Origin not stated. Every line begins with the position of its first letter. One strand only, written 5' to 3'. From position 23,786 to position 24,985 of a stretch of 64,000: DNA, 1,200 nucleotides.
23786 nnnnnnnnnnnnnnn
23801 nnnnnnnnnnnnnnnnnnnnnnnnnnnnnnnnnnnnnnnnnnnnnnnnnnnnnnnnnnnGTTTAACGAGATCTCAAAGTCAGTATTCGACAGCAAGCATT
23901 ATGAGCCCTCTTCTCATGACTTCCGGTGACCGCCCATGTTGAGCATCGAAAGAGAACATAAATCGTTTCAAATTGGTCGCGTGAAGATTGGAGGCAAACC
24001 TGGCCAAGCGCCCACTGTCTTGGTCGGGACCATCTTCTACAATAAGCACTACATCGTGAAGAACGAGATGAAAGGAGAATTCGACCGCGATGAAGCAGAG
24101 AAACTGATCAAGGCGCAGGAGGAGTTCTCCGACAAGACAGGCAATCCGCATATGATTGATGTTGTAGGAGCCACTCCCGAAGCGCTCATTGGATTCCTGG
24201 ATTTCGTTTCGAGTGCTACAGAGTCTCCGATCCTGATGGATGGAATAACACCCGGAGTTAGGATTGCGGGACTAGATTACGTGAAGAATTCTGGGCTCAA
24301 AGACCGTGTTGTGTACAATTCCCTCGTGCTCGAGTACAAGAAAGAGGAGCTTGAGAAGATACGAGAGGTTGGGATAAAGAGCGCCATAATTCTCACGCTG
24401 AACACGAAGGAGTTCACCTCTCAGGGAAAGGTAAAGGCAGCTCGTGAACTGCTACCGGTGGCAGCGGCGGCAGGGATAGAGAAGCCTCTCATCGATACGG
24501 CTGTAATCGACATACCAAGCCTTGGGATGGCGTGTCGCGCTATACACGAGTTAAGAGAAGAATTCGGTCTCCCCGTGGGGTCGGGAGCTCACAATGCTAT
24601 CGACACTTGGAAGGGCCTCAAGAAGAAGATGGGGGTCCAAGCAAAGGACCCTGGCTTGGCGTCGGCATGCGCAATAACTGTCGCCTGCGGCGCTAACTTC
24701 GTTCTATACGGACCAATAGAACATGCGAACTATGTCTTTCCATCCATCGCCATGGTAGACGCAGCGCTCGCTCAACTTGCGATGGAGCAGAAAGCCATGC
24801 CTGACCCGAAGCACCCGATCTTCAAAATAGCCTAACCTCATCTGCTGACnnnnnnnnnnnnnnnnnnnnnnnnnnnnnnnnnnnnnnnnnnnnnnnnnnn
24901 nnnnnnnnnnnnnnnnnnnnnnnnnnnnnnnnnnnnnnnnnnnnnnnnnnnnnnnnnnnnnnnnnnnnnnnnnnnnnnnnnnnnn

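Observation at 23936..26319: MtrH-like pterin methyltransferase fused in an operon with a non-Pyl MttB-superfamily methyltransferase; a second MttB paralog lies next to gcvPA/PB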

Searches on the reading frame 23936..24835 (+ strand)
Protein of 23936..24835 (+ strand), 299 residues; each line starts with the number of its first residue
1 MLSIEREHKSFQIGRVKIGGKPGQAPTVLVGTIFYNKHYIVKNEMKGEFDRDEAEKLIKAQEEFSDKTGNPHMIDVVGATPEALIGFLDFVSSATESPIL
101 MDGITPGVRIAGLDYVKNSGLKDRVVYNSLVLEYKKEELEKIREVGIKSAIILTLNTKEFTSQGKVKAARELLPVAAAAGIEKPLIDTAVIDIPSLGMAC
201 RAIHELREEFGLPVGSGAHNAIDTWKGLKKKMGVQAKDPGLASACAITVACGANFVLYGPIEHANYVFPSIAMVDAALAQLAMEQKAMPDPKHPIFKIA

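Call 3: search_protein_families(library=pfam, proteins=[window:23936-24835:+])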
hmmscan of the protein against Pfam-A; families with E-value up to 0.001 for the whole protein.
window:23936-24835:+ (299 aa): 1 family
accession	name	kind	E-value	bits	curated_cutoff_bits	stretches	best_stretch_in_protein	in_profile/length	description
PF02007.24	MtrH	-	5.6e-88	295.4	22.8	1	6-284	1-293/299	Tetrahydromethanopterin S-methyltransferase MtrH subunit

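Call 4: search_protein_families(library=ncbifam, proteins=[window:23936-24835:+])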
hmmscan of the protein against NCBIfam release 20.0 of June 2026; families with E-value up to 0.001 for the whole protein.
window:23936-24835:+ (299 aa): 3 families
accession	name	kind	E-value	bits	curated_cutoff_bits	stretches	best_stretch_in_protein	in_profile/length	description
NF002142.0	PRK00979.1-1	subfamily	7.1e-99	330.7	287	1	6-298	4-298/306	tetrahydromethanopterin S-methyltransferase subunit H family protein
TIGR01114.1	mtrH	equivalog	1.7e-76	257.3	271.4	1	1-298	1-313/314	tetrahydromethanopterin S-methyltransferase subunit H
NF047990.1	Co_MTase_MtgA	equivalog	3.6e-71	240.2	550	1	1-298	1-305/306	[methyl-Co(III) glycine betaine-specific corrinoid protein]--tetrahydrofolate methyltransferase MtgA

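Call 14: find_encoding_contigs(protein=window:23936-24835:+, flank=10000, max_places=6)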
Protein window:23936-24835:+ (299 aa): 4 contigs read that carry it; 4 places shown.
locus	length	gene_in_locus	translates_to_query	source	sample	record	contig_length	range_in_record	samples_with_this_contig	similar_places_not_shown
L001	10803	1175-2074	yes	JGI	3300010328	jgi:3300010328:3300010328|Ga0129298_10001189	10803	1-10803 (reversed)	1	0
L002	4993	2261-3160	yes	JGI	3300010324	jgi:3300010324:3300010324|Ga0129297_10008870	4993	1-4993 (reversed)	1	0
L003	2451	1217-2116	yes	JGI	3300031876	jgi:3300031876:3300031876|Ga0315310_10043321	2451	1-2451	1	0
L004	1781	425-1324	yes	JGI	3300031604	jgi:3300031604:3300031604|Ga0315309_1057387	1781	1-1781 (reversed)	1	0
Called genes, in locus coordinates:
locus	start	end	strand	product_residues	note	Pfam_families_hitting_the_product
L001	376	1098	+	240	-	PF00491:Arginase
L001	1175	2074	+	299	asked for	PF02007:MtrH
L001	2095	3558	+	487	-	PF06253:MTTB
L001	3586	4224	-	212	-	-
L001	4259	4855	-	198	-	-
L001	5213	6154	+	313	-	PF00296:Bac_luciferase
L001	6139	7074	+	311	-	PF00296:Bac_luciferase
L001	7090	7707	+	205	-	PF01128:IspD (faint), PF02348:CTP_transf_3 (weak), PF12804:NTP_transf_3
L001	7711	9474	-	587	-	PF02730:AFOR_N, PF01314:AFOR_C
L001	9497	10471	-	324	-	PF02289:MCH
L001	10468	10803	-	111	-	?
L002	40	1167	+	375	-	PF00155:Aminotran_1_2, PF00266:Aminotran_5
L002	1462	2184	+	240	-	PF00491:Arginase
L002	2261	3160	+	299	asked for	PF02007:MtrH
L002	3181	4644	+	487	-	PF06253:MTTB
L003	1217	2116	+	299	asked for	PF02007:MtrH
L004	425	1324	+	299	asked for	PF02007:MtrH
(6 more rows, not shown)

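Call 62: find_homologous_proteins(query=window:23936-24835:+)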
Query window:23936-24835:+ (299 aa): 1084 proteins with E <= 0.001 among 7889 candidates; the best 120 are listed.
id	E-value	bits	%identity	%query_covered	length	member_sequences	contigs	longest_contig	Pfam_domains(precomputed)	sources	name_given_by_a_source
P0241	5.1e-183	625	100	95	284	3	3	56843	PF02007.25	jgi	-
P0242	9.8e-163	558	82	100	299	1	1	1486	PF02007.25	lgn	-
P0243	1.3e-162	558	82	100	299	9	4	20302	PF02007.25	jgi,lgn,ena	jgi:tetrahydromethanopterin S-methyltransferase subunit H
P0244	3.0e-162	557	82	100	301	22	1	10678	PF02007.25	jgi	-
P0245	2.2e-161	554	82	100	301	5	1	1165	PF02007.25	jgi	jgi:tetrahydromethanopterin S-methyltransferase subunit H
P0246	2.1e-158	544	80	100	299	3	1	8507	PF02007.25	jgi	-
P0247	3.9e-156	537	80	100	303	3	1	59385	PF02007.25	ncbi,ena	-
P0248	2.8e-155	534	77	100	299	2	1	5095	PF02007.25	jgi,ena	-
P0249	3.8e-155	533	77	100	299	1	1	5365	PF02007.25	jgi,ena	-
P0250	1.3e-153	528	80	99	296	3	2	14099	PF02007.25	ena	-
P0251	2.8e-153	527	78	100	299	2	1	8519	PF02007.25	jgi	jgi:tetrahydromethanopterin S-methyltransferase subunit H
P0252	3.7e-153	527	78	100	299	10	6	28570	PF02007.25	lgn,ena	-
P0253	3.8e-153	527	80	99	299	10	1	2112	PF02007.25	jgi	jgi:tetrahydromethanopterin S-methyltransferase subunit H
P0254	7.0e-153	526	77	100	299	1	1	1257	PF02007.25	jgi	-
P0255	1.0e-152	525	76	100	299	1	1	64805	PF02007.25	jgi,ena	-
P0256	5.5e-152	523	77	100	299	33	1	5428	PF02007.25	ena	-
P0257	1.3e-151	522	77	100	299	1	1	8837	PF02007.25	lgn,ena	-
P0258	2.3e-151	521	77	100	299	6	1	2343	PF02007.25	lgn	-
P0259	1.1e-150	519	76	100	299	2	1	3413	PF02007.25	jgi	-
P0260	1.3e-150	519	77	100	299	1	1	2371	PF02007.25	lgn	-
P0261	5.3e-150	517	76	100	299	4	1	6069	PF02007.25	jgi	jgi:tetrahydromethanopterin S-methyltransferase subunit H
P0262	6.0e-149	513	76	100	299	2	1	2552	PF02007.25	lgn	-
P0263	1.2e-147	509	75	100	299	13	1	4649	PF02007.25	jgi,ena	-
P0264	1.5e-147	509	74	100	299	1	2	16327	PF02007.25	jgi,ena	-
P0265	2.0e-147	508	74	100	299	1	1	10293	PF02007.25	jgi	-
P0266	5.3e-147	507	73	100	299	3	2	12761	PF02007.25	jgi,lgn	jgi:tetrahydromethanopterin S-methyltransferase subunit H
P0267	8.6e-147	506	75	100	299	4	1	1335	PF02007.25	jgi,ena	-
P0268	3.5e-146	504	76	99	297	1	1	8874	PF02007.25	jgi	jgi:tetrahydromethanopterin S-methyltransferase subunit H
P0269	5.5e-146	503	75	100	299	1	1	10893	PF02007.25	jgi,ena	-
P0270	1.1e-143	496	75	99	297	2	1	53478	PF02007.25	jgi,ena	-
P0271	1.6e-142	492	73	100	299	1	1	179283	PF02007.25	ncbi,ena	-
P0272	4.6e-142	490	74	99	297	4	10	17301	PF02007.25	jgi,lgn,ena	jgi:tetrahydromethanopterin S-methyltransferase subunit H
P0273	1.5e-140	486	73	100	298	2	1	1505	PF02007.25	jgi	jgi:tetrahydromethanopterin S-methyltransferase subunit H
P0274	1.6e-137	476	75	91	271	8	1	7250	PF02007.25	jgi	jgi:tetrahydromethanopterin S-methyltransferase subunit H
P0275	7.9e-137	473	70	97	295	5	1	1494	PF02007.25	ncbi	-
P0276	3.3e-136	471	69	100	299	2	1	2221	PF02007.25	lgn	-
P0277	2.1e-135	469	69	100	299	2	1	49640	PF02007.25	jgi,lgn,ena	-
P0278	2.4e-134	465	69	97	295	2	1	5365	PF02007.25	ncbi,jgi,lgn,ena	-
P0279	7.1e-134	464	69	97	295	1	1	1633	PF02007.25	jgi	jgi:tetrahydromethanopterin S-methyltransferase subunit H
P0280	1.1e-133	463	71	97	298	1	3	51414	PF02007.25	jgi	-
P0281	1.6e-133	462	69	97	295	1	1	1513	PF02007.25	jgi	-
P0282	2.2e-133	462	68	100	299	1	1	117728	PF02007.25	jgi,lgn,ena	-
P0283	4.3e-133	461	69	97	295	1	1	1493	PF02007.25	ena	-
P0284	6.5e-133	460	69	97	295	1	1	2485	PF02007.25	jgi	jgi:tetrahydromethanopterin S-methyltransferase subunit H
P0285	8.9e-133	460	68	97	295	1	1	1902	PF02007.25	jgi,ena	-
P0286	1.3e-132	459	69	100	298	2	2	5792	PF02007.25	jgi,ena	-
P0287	3.6e-132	458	69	98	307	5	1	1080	PF02007.25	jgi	-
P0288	4.6e-130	451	67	98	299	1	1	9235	PF02007.25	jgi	-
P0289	6.7e-130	451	68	98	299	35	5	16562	PF02007.25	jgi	-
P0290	2.3e-129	449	67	98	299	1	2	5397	PF02007.25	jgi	-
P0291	7.9e-129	447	66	98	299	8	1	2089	PF02007.25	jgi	-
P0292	5.2e-128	444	76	85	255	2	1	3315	PF02007.25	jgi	jgi:tetrahydromethanopterin S-methyltransferase subunit H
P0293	1.8e-122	426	63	100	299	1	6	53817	PF02007.25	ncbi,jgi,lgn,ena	-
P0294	2.7e-122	426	64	100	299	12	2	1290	PF02007.25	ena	-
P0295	3.6e-122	425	65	100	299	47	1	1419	PF02007.25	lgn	-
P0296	8.7e-122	424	64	100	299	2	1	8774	PF02007.25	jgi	-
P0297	1.1e-121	424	63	100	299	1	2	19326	PF02007.25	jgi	-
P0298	2.4e-121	423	63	100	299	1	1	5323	PF02007.25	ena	-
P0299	3.2e-121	422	62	100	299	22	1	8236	PF02007.25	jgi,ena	jgi:tetrahydromethanopterin S-methyltransferase subunit H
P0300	3.8e-121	422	63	100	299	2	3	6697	PF02007.25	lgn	-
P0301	1.5e-120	420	62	100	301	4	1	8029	PF02007.25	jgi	-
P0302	1.7e-120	420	62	100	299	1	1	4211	PF02007.25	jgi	jgi:tetrahydromethanopterin S-methyltransferase subunit H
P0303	1.7e-120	420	63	100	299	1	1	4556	PF02007.25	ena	-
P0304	1.2e-119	417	62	100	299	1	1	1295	PF02007.25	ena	-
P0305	1.6e-119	416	63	100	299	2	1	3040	PF02007.25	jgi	-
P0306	1.9e-119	416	61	100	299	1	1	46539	PF02007.25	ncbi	ncbi:MAG: tetrahydromethanopterin S-methyltransferase subunit H family protein [Thermoproteota archa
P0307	2.2e-119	416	63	100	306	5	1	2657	PF02007.25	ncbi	-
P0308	2.4e-119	416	64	100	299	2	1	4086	PF02007.25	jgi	jgi:tetrahydromethanopterin S-methyltransferase subunit H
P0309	2.9e-119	416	61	100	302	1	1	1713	PF02007.25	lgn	-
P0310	3.0e-119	416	62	100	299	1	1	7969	PF02007.25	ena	-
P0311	6.9e-119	414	64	98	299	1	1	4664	PF02007.25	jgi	jgi:tetrahydromethanopterin S-methyltransferase subunit H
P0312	1.4e-118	413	61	100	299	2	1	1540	PF02007.25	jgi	jgi:tetrahydromethanopterin S-methyltransferase subunit H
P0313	2.7e-118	412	60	100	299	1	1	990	PF02007.25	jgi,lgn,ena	-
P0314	6.3e-118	411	63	100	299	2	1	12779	PF02007.25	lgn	-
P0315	1.3e-117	410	61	100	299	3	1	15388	PF02007.25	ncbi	-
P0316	6.2e-117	408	61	100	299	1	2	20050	PF02007.25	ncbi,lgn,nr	ncbi:MAG: tetrahydromethanopterin S-methyltransferase subunit H [Nitrososphaeria archaeon]|nr:tetrah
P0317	6.7e-117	408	62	100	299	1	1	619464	PF02007.25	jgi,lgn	-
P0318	1.2e-116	407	62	100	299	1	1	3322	PF02007.25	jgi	jgi:tetrahydromethanopterin S-methyltransferase subunit H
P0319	8.4e-116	404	60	98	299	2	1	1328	PF02007.25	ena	-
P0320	1.4e-115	404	62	100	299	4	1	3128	PF02007.25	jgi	-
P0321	1.7e-115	403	76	79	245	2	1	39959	PF02007.25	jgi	jgi:tetrahydromethanopterin S-methyltransferase subunit H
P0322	3.3e-115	402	58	100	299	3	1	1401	PF02007.25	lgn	-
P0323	1.3e-114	400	59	100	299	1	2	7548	PF02007.25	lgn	-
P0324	1.4e-114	400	61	100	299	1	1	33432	PF02007.25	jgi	jgi:tetrahydromethanopterin S-methyltransferase subunit H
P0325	1.8e-114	400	60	100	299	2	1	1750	PF02007.25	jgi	jgi:tetrahydromethanopterin S-methyltransferase subunit H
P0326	4.2e-114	399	58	100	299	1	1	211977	PF02007.25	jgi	-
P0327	4.9e-114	399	72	82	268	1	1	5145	PF02007.25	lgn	-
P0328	1.4e-113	397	61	100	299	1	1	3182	PF02007.25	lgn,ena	-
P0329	1.7e-113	397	59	100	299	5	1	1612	PF02007.25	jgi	-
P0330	2.9e-113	396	59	100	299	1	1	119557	PF02007.25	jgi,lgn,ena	-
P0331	4.0e-113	395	62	94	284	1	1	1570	PF02007.25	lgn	-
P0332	1.1e-112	394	58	100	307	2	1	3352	PF02007.25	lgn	-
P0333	2.4e-112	393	61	100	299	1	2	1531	PF02007.25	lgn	-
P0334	3.8e-112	392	59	100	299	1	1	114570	PF02007.25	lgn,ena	-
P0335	4.1e-112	392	58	100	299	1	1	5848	PF02007.25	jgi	jgi:tetrahydromethanopterin S-methyltransferase subunit H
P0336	4.5e-112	392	58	100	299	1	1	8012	PF02007.25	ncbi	-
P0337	5.4e-112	392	59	100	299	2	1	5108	PF02007.25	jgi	-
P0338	1.1e-111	391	59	100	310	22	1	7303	PF02007.25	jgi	-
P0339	3.8e-111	389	60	100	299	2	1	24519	PF02007.25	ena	-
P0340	3.9e-111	389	59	100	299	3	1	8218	PF02007.25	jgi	jgi:tetrahydromethanopterin S-methyltransferase subunit H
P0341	6.1e-111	388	58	100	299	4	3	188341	PF02007.25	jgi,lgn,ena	jgi:tetrahydromethanopterin S-methyltransferase subunit H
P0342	6.4e-111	388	58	100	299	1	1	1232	PF02007.25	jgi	-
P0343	6.7e-111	388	58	100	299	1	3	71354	PF02007.25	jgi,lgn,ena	-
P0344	8.6e-111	388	58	100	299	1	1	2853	PF02007.25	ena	-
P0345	8.7e-111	388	60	100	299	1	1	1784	PF02007.25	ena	-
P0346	9.0e-111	388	58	100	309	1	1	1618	PF02007.25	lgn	-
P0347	1.0e-110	388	58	100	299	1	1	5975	PF02007.25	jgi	-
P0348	1.0e-110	388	57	100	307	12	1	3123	PF02007.25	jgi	jgi:tetrahydromethanopterin S-methyltransferase subunit H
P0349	5.3e-110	385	59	100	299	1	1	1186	PF02007.25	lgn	-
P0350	6.4e-110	385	57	100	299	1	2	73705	PF02007.25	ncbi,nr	ncbi:tetrahydromethanopterin S-methyltransferase subunit H [Candidatus Bathyarchaeota archaeon]|nr:t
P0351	8.9e-110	385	76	76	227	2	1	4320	PF02007.25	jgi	jgi:tetrahydromethanopterin S-methyltransferase subunit H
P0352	1.1e-109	384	58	100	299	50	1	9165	PF02007.25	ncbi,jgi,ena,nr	ncbi:tetrahydromethanopterin S-methyltransferase subunit H [Candidatus Bathyarchaeota archaeon]|nr:M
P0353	1.8e-109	384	58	100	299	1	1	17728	PF02007.25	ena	-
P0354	1.8e-109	384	58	100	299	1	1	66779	PF02007.25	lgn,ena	-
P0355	1.8e-109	384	59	100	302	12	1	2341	PF02007.25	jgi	-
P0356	2.6e-109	383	58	100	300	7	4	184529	PF02007.25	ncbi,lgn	ncbi:MAG: tetrahydromethanopterin S-methyltransferase subunit H [Candidatus Bathyarchaeia archaeon]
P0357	2.9e-109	383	57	100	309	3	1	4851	PF02007.25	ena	-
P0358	3.6e-109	383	58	100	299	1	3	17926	PF02007.25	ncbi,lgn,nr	ncbi:MAG: tetrahydromethanopterin S-methyltransferase subunit H [Candidatus Bathyarchaeia archaeon]|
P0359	4.0e-109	382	59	100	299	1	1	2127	PF02007.25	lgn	-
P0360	4.7e-109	382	63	90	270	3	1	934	PF02007.25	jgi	-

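Call 63: find_encoding_contigs(protein=P0271, flank=7000, max_places=1)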
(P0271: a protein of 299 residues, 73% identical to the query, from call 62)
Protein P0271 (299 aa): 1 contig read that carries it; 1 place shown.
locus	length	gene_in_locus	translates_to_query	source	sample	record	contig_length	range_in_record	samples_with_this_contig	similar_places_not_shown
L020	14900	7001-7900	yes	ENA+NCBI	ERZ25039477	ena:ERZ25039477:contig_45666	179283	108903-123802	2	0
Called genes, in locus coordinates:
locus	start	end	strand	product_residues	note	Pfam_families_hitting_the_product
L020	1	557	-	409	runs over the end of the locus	PF01321:Creatinase_N, PF00557:Peptidase_M24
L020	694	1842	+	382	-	PF01546:Peptidase_M20, PF07687:M20_dimer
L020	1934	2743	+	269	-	PF12146:Hydrolase_4, PF00561:Abhydrolase_1 (faint)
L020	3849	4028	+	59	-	-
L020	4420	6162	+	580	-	PF00111:Fer2, PF17650:RACo_linker, PF17651:Raco_middle, PF14574:RACo_C_ter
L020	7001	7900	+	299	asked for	PF02007:MtrH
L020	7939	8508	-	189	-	-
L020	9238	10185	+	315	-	PF01370:Epimerase, PF03435:Sacchrp_dh_NADP (weak), PF05368:NmrA, PF13460:NAD_binding_10, PF16363:GDP_Man_Dehyd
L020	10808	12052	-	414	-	PF00266:Aminotran_5, PF01053:Cys_Met_Meta_PP (weak), PF01041:DegT_DnrJ_EryC1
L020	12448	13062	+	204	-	PF02771:Acyl-CoA_dh_N, PF02770:Acyl-CoA_dh_M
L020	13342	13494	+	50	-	PF23477:zf_Tbcl_2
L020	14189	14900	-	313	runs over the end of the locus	PF00892:EamA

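Call 64: find_encoding_contigs(protein=P0282, flank=7000, max_places=1)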
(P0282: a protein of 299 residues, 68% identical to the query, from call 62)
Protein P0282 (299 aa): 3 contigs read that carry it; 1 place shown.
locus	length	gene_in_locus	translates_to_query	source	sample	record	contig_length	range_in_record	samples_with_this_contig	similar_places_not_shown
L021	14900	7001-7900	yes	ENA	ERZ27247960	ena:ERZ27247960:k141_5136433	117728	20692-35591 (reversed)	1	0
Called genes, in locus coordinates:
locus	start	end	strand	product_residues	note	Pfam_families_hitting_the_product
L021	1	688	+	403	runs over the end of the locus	PF01208:URO-D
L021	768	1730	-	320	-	-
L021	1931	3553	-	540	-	PF13520:AA_permease_2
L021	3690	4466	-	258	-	-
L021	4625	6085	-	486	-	PF06253:MTTB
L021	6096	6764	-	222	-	PF02607:B12-binding_2, PF02310:B12-binding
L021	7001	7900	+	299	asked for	PF02007:MtrH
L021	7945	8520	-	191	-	-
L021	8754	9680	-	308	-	PF04909:Amidohydro_2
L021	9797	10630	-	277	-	PF23441:SDR (weak), PF00106:adh_short, PF01370:Epimerase (weak), PF08659:KR, PF13561:adh_short_C2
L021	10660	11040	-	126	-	PF02036:SCP2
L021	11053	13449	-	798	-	PF01315:Ald_Xan_dh_C, PF02738:MoCoBD_1, PF20256:MoCoBD_2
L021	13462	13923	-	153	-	PF00111:Fer2, PF01799:Fer2_2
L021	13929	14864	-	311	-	PF00941:FAD_binding_5, PF03450:CO_deh_flav_C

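Call 65: find_encoding_contigs(protein=P0317, flank=7000, max_places=1)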
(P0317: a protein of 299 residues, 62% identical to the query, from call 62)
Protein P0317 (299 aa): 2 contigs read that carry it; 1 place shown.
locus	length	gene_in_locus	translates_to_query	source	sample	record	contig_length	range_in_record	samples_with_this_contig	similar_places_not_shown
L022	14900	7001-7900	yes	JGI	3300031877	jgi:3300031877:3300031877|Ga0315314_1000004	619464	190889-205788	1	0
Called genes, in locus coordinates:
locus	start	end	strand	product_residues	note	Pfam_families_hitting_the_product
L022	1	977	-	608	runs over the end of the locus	PF02730:AFOR_N, PF01314:AFOR_C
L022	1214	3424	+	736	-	PF04879:Molybdop_Fe4S4 (weak), PF00384:Molybdopterin, PF01568:Molydop_binding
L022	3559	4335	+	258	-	PF02596:DUF169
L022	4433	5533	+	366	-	PF21948:LplA-B_cat, PF03099:BPL_LplA_LipB (weak), PF10437:Lip_prot_lig_C (faint)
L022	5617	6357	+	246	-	PF02525:Flavodoxin_2, PF03358:FMN_red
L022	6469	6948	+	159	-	PF00037:Fer4 (faint), PF12837:Fer4_6 (faint), PF12838:Fer4_7 (faint), PF13237:Fer4_10 (faint), PF14697:Fer4_21 (faint), PF13187:Fer4_9 (faint), PF13247:Fer4_11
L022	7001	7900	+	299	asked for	PF02007:MtrH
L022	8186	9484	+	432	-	PF23545:Zn_ribbon_HMPTM, PF04055:Radical_SAM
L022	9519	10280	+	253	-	PF02596:DUF169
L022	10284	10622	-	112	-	-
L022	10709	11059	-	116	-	PF01243:PNPOx_N, PF12900:Pyridox_ox_2 (weak), PF16242:Pyrid_ox_like (weak)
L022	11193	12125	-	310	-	PF00005:ABC_tran, PF02463:SMC_N (faint), PF13304:AAA_21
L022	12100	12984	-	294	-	PF00005:ABC_tran, PF02463:SMC_N (faint), PF13304:AAA_21 (weak)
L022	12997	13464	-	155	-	PF02361:CbiQ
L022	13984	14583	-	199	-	-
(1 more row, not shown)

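Call 85: search_solved_structures(query=window:23936-24835:+, show_alignments=0)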
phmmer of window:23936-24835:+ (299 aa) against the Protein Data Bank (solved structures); distinct sequences matched with E-value up to 0.001: 5.
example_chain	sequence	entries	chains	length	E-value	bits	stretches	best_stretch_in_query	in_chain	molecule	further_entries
8z9u_B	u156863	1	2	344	1.2e-84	287.3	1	8-283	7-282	Tetrahydromethanopterin S-methyltransferase subunit H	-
6sj8_A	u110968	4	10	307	5.3e-58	199.8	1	10-298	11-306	Tetrahydromethanopterin S-methyltransferase | Methylcorrinoid:tetrahydrofolate methyltransferase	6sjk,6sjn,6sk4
6sjp_A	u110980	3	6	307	6.9e-57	196.1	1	10-298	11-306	Tetrahydromethanopterin S-methyltransferase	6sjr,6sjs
6sjo_A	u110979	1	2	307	7e-57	196.1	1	10-298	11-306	Tetrahydromethanopterin S-methyltransferase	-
9qtp_o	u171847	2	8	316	4.8e-54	186.8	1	3-297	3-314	Tetrahydromethanopterin S-methyltransferase subunit H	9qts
